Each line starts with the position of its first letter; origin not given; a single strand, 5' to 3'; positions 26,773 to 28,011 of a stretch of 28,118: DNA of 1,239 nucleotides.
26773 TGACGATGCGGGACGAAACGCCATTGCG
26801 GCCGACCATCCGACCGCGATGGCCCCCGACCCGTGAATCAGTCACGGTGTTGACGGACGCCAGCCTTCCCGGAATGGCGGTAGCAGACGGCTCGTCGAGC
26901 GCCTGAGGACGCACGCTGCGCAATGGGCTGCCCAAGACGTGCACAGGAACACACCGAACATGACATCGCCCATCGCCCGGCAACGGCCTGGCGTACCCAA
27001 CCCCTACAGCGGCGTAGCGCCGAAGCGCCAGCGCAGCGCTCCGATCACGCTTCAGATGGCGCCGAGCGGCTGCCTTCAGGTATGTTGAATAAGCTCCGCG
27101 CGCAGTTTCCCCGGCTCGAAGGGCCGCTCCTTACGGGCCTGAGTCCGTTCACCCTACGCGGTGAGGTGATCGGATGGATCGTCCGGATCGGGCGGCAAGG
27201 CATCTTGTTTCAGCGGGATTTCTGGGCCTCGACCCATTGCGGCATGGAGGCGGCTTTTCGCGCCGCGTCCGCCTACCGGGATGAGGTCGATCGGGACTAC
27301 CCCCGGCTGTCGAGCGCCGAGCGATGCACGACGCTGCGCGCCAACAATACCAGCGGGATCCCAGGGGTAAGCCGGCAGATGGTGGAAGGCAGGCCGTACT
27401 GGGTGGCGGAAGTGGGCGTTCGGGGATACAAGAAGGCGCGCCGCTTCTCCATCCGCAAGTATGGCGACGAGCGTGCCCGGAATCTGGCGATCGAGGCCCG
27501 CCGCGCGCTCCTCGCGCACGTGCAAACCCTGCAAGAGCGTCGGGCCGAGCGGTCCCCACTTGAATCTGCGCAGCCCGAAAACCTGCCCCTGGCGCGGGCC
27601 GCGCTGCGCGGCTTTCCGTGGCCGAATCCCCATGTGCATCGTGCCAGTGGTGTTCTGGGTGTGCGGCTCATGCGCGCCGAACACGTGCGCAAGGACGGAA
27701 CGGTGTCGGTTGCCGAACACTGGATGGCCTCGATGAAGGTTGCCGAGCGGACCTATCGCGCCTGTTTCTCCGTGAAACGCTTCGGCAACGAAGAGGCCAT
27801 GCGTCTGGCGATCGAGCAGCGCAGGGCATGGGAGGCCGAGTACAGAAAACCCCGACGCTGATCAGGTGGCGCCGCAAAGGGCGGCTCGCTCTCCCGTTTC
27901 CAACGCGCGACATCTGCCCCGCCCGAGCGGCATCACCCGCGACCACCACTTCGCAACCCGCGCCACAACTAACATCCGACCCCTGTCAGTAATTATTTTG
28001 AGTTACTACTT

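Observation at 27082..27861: Bacterial protein made of three AP2 DNA-binding domains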

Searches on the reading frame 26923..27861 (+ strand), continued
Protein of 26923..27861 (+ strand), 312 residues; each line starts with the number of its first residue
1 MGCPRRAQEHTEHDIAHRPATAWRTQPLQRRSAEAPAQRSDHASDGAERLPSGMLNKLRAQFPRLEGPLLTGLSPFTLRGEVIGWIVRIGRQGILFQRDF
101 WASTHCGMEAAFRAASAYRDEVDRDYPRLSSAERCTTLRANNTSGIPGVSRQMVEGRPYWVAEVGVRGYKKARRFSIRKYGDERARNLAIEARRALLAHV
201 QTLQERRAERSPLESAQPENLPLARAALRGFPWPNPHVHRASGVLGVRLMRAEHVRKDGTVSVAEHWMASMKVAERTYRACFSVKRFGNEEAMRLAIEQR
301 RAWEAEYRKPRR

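Call 101: find_encoding_contigs(protein=P0030, flank=8000, max_places=2)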
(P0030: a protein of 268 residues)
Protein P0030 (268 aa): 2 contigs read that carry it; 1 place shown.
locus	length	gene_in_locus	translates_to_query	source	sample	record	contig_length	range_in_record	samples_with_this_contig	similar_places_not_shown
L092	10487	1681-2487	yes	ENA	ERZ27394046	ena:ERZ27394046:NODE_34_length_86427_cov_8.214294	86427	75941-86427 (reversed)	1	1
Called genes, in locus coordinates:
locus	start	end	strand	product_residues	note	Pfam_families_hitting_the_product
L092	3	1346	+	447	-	?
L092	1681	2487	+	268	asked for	PF00847:AP2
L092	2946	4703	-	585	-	PF13175:AAA_15 (faint), PF13476:AAA_23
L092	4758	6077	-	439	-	PF03837:RecT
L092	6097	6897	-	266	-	PF12705:PDDEXK_1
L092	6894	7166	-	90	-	-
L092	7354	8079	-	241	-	PF13560:HTH_31, PF01381:HTH_3, PF12844:HTH_19, PF13443:HTH_26 (weak), PF00717:Peptidase_S24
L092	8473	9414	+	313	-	PF13730:HTH_36 (weak)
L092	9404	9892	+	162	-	-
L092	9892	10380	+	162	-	PF07105:DUF1367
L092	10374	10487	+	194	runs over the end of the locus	-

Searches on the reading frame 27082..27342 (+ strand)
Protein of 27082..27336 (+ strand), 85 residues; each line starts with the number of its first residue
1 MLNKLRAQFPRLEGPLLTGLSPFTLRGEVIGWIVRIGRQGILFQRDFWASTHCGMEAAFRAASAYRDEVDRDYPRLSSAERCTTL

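Call 7: search_protein_families(library=pfam, proteins=[window:27082-27336:+], max_evalue=10)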
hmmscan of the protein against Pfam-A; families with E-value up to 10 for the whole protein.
seq(85 aa): 0 families

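Call 59: search_solved_structures(query=A4, max_evalue=10, show_alignments=3)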
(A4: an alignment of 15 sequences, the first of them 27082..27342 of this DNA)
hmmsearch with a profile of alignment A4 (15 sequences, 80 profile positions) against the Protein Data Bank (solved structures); distinct sequences matched with E-value up to 10: 17.
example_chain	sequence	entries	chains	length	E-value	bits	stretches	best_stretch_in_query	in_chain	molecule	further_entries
6zfd_A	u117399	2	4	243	0.095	15.8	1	47-68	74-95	14-3-3 protein zeta/delta,Protein E6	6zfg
8p1h_A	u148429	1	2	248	0.1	15.7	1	47-68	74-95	Tyrosine 3-monooxygenase/tryptophan 5-monooxygenase activation protein zeta,Neuronal acety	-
9uj2_B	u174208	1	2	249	0.1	15.7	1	47-68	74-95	14-3-3 protein zeta/delta,Peptide from Nucleoprotein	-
8ah2_A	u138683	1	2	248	0.1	15.7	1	47-68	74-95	14-3-3 protein zeta/delta,Nucleophosmin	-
5m35_A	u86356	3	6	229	1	12.5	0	47-68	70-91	14-3-3 protein zeta/delta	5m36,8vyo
2o02_A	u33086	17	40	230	1.1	12.4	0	47-68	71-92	14-3-3 protein zeta/delta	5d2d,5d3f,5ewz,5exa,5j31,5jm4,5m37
6u2h_A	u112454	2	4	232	1.1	12.4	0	47-68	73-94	14-3-3 protein zeta/delta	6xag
6eww_A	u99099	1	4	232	1.1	12.4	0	47-68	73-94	14-3-3 protein zeta/delta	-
5nas_A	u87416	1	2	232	1.1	12.4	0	47-68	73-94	14-3-3 protein zeta/delta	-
6ejl_A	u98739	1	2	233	1.1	12.4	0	47-68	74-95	14-3-3 protein zeta/delta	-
4fj3_A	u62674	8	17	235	1.1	12.4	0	47-68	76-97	14-3-3 protein zeta/delta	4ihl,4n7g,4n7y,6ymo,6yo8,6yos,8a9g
7q16_A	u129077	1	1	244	1.2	12.3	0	47-68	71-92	14-3-3 protein zeta/delta,Bcl2-associated agonist of cell death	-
8vys_B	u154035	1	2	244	1.3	12.2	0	47-68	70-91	14-3-3 protein zeta/delta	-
1a37_A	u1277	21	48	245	1.3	12.2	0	47-68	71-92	14-3-3 PROTEIN ZETA | 14-3-3 ZETA ISOFORM | 14-3-3 PROTEIN ZETA/DELTA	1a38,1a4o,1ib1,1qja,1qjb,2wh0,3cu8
8we2_A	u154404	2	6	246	1.3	12.2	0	47-68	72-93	14-3-3 protein zeta/delta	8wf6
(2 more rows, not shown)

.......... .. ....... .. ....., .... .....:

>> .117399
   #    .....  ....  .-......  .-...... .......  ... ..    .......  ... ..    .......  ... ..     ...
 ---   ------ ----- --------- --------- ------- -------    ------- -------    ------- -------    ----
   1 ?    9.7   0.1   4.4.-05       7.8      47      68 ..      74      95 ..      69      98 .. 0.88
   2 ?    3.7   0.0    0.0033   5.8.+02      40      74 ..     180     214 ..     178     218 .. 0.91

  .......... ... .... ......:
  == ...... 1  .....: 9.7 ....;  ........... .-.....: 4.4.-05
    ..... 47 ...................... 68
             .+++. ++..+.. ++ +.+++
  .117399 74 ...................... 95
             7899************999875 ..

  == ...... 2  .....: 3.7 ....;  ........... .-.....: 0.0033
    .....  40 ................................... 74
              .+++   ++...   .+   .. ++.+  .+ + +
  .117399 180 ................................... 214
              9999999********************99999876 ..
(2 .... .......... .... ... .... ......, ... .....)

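Call 67: predict_structure(alignment_id=A4)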
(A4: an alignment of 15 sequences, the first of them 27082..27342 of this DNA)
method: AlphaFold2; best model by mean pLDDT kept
length: 87 residues; sequences in the alignment: 15
mean_pLDDT: 82.9   pTM: 0.67
mean pLDDT of the five models: 82.9, 81.5, 80.2, 79.8, 78.9
residues with pLDDT >= 90: 49; 70-90: 16; 50-70: 21; < 50: 1
segments of 3 or more residues with pLDDT < 50: none
pLDDT, mean of each block of 10 residues (from residue 1): 59 65 92 91 94 94 94 82 70
secondary structure, 60 per line:
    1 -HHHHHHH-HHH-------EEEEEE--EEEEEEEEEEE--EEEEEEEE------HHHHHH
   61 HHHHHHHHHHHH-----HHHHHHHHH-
elements in order: H2-8 E20-25 E28-38 E41-48 H55-72 H78-86

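Call 82: search_protein_families(library=pfam, alignment_id=A4, max_evalue=10)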
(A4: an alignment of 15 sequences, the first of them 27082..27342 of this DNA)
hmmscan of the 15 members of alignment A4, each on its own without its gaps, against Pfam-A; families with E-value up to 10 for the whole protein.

A. member 1, window:27082-27342:+ (87 aa): 0 families

B. families by the number of members that match (of 15 scanned): 8 families
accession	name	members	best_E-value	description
PF00847.26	AP2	3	2.8e-07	AP2 domain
PF19694.4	DUF6194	1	0.003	Family of unknown function (DUF6194)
PF23914.1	TPR_CcmH_CycH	1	0.025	Cytochrome c-type biogenesis protein H TPR domain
PF24815.1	HMG_WDHD1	1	0.044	WDHD1 HMG box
PF13356.12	Arm-DNA-bind_3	1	0.048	Arm DNA-binding domain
PF17956.6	NAPRTase_C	1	0.083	Nicotinate phosphoribosyltransferase C-terminal domain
PF24260.1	DUF7461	1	0.096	Family of unknown function (DUF7461)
PF08929.15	PoNi_C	1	0.12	PoNe immunity proteins (PoNi), C-terminal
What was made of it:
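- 27133..27306 (+): Module 1 (aa 18-75): a divergent AP2-fold module, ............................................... The same module in 3 of 15 homologues hits Pfam AP2 (call 82).
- Checked: The same module in 3 of 15 homologues hits Pfam AP2 on its own, best E=2.8e-7 (call 82).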

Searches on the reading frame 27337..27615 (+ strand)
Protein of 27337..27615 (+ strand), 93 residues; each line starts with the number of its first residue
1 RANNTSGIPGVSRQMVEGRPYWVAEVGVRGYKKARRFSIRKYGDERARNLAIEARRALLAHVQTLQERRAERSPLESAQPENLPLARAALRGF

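Call 7: search_protein_families(library=pfam, proteins=[window:27337-27615:+], max_evalue=10)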
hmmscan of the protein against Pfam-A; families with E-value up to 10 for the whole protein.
seq(93 aa): 2 families
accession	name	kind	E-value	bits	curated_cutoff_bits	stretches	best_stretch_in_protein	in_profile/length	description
PF00847.26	AP2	-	2.7e-11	44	33.3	1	6-60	1-53/54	AP2 domain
PF04650.22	YSIRK_signal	-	0.55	10.5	20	1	33-42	2-11/26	YSIRK type signal peptide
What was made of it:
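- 27346..27531 (+): Module 2 (aa 89-150): canonical AP2 domain, preceded by the family's conserved linker motif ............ Pfam AP2 at 44 bits, E=2.7e-11 when scanned alone, covering profile positions 1-53 of 54 (call 7).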

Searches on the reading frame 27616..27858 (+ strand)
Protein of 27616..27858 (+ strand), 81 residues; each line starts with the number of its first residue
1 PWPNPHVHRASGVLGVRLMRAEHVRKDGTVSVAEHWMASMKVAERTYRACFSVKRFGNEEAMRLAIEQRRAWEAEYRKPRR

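Call 7: search_protein_families(library=pfam, proteins=[window:27616-27858:+], max_evalue=10)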
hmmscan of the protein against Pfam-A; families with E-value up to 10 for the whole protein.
seq(81 aa): 1 family
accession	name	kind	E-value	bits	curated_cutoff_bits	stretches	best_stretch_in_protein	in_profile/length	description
PF00847.26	AP2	-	0.00023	21.8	33.3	1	36-72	15-51/54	AP2 domain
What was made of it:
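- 27643..27837 (+): Module 3 (aa 188-252): an AP2 domain with a longer first hairpin. Pfam AP2 at 21.8 bits, E=2.3e-4 alone (call 7).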
